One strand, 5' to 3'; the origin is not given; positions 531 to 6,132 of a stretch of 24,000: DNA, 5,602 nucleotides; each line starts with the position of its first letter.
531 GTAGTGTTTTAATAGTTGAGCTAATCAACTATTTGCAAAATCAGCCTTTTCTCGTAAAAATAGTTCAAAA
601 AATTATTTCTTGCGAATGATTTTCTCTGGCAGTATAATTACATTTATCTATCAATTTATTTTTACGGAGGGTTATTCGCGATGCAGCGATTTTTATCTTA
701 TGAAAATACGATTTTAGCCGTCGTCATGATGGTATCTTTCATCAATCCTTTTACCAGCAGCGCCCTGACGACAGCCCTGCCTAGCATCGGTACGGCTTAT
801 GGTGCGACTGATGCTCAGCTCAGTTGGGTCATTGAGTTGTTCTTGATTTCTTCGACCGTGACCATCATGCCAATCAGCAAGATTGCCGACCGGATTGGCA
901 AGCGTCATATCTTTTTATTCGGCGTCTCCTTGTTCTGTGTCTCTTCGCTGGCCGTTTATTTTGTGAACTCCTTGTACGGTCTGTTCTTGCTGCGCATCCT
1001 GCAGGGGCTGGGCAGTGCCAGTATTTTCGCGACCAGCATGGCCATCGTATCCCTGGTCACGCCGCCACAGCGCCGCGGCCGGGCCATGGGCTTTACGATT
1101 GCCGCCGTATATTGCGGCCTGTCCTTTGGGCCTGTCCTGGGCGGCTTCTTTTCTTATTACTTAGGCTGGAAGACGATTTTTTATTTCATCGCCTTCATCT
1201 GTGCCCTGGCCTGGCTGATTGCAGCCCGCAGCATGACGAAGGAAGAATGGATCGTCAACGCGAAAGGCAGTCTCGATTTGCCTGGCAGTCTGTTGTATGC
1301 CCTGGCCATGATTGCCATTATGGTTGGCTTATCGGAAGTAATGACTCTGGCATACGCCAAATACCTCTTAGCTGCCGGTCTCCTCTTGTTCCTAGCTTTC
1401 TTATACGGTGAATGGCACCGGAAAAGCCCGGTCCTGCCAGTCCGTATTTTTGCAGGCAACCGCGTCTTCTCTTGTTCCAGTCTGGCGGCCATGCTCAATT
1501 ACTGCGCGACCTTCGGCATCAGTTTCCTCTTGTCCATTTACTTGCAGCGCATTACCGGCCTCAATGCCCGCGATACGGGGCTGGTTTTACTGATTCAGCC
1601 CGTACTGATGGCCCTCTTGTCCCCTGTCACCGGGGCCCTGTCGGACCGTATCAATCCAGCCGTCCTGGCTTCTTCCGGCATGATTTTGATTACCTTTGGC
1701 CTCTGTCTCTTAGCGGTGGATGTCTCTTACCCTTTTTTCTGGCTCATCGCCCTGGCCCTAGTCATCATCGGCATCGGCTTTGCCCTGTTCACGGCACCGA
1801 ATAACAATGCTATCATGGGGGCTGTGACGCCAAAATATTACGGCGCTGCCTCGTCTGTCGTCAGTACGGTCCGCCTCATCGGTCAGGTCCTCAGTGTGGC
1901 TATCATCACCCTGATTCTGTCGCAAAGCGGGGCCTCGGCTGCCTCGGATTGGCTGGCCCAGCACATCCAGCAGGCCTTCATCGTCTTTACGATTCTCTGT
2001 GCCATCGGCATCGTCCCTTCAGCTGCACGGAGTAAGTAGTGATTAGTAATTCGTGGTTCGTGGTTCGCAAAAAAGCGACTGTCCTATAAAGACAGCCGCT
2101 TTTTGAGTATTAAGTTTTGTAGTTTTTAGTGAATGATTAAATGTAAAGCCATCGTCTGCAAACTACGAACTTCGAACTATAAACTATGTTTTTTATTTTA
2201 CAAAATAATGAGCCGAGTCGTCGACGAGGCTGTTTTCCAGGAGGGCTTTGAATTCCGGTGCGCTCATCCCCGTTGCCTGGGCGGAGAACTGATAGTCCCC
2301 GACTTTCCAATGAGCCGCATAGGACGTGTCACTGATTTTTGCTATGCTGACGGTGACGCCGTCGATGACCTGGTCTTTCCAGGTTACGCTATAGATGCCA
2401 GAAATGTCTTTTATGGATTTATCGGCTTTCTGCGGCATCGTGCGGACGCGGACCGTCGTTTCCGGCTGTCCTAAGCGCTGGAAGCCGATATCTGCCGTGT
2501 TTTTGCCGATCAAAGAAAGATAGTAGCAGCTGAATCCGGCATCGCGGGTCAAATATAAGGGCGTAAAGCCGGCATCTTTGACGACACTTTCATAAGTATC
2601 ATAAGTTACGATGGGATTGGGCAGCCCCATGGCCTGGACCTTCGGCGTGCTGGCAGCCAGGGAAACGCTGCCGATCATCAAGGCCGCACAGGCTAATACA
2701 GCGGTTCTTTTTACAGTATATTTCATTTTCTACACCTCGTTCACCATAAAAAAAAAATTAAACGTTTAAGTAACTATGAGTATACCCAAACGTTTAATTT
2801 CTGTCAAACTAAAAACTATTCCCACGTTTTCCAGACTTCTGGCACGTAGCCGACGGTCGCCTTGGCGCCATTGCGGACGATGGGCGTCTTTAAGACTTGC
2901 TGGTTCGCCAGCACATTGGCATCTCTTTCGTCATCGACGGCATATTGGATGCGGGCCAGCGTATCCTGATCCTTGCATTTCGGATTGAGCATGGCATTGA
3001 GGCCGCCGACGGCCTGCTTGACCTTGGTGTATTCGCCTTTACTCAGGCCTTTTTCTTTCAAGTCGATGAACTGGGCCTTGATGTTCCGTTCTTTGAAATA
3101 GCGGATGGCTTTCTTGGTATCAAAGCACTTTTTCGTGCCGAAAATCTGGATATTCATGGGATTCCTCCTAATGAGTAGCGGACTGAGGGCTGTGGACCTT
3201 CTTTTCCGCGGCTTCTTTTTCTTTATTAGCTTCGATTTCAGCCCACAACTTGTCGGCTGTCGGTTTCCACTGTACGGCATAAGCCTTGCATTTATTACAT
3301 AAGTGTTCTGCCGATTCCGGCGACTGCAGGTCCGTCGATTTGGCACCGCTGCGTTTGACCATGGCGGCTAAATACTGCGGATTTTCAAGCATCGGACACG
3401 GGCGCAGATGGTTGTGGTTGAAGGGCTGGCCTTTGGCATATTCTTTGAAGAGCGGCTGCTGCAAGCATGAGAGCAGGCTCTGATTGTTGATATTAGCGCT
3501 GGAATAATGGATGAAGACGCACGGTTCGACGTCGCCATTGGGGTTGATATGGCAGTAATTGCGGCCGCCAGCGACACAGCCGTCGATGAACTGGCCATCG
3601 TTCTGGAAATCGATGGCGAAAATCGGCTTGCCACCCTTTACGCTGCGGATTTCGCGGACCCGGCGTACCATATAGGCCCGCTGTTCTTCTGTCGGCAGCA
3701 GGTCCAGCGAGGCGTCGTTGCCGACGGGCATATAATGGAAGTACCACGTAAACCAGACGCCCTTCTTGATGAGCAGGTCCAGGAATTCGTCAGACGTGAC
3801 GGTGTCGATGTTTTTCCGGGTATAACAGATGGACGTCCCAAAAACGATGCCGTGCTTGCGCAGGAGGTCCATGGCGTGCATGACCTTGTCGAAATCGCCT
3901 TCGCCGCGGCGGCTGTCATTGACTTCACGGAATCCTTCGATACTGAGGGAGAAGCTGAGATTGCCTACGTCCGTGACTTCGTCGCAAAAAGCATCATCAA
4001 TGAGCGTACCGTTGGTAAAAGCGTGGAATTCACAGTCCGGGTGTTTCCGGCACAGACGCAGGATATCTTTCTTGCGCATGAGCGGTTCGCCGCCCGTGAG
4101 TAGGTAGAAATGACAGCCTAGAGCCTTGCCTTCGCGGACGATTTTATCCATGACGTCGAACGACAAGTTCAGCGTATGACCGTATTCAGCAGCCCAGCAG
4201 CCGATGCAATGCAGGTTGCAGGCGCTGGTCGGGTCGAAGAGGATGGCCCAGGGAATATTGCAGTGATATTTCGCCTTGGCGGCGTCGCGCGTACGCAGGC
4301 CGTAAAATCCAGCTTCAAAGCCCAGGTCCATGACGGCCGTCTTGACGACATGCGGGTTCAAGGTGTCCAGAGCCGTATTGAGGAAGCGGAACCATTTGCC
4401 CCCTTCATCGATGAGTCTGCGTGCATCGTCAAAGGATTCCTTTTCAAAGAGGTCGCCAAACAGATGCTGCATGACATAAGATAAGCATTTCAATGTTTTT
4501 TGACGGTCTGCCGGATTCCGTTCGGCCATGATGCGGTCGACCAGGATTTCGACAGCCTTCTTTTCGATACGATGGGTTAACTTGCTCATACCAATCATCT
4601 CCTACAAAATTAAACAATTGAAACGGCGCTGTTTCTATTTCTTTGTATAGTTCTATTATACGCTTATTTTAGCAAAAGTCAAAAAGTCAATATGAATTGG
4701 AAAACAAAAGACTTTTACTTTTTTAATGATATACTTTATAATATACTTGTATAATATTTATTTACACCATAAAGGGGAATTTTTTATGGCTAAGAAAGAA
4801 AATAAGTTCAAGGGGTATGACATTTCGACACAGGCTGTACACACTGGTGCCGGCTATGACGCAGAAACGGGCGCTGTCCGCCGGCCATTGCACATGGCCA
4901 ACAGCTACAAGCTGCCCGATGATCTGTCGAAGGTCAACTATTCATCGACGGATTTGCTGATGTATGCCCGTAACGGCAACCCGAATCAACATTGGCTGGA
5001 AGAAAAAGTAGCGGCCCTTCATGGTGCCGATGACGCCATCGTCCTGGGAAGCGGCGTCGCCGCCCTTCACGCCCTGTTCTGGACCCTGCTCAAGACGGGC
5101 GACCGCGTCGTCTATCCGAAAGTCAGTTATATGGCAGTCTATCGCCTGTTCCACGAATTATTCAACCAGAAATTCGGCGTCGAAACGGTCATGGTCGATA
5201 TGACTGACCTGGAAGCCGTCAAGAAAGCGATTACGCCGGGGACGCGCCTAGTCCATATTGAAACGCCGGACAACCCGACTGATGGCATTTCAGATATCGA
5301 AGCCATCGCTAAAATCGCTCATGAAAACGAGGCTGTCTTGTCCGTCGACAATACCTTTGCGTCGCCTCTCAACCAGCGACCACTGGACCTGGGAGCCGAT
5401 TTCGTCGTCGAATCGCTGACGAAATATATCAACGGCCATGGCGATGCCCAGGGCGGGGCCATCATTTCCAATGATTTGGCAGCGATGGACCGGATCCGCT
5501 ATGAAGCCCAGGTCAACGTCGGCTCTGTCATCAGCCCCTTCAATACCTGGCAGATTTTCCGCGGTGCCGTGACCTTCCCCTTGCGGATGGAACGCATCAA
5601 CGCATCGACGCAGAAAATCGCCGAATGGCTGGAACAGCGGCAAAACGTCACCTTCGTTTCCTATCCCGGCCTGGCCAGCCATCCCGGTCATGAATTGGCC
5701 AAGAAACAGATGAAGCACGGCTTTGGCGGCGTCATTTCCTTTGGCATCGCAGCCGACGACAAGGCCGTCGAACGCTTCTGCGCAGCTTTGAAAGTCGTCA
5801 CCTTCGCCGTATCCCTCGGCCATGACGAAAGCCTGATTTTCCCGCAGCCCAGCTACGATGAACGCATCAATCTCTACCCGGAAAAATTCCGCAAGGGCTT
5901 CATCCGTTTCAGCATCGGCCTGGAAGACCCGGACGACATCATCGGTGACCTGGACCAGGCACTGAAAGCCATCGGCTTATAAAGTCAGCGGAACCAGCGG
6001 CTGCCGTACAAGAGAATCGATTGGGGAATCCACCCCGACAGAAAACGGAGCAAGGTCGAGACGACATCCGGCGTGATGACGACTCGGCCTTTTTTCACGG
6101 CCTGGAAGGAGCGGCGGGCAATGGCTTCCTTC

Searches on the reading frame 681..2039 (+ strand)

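Call 10: search_protein_families(library=pfam, proteins=[window:681-2039:+])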
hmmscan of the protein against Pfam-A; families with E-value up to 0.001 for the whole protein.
window:681-2039:+ (452 aa): 4 families
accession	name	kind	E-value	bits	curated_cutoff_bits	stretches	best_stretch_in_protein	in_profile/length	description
PF07690.21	MFS_1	-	1e-67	229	33.4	2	16-404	2-345/347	Major Facilitator Superfamily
PF00083.30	Sugar_tr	-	7.5e-09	35.4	22.3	1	17-180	25-186/452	Sugar (and other) transporter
PF13347.12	MFS_2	-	4.9e-06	25.8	27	2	40-125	254-341/427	MFS/sugar transport protein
PF12832.13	MFS_1_like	-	2.3e-05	24.1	25.2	0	12-167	214-371/373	MFS_1 like family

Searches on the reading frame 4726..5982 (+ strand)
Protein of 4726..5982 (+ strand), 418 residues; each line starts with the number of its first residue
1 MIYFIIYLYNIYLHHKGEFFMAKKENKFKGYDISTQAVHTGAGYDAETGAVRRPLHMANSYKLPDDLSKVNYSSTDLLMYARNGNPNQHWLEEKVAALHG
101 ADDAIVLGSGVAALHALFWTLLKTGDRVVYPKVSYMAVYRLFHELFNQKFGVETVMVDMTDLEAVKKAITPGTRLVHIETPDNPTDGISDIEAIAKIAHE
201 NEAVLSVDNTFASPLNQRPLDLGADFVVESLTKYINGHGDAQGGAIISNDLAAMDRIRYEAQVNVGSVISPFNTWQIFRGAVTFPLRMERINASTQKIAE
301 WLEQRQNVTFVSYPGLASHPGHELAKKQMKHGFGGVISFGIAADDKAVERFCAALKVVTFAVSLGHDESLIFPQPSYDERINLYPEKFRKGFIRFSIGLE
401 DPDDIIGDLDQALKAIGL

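Call 44: find_encoding_contigs(protein=window:4726-5982:+, flank=10000, max_places=10)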
Protein window:4726-5982:+ (418 aa): no gene with exactly this product is on record in the collection.
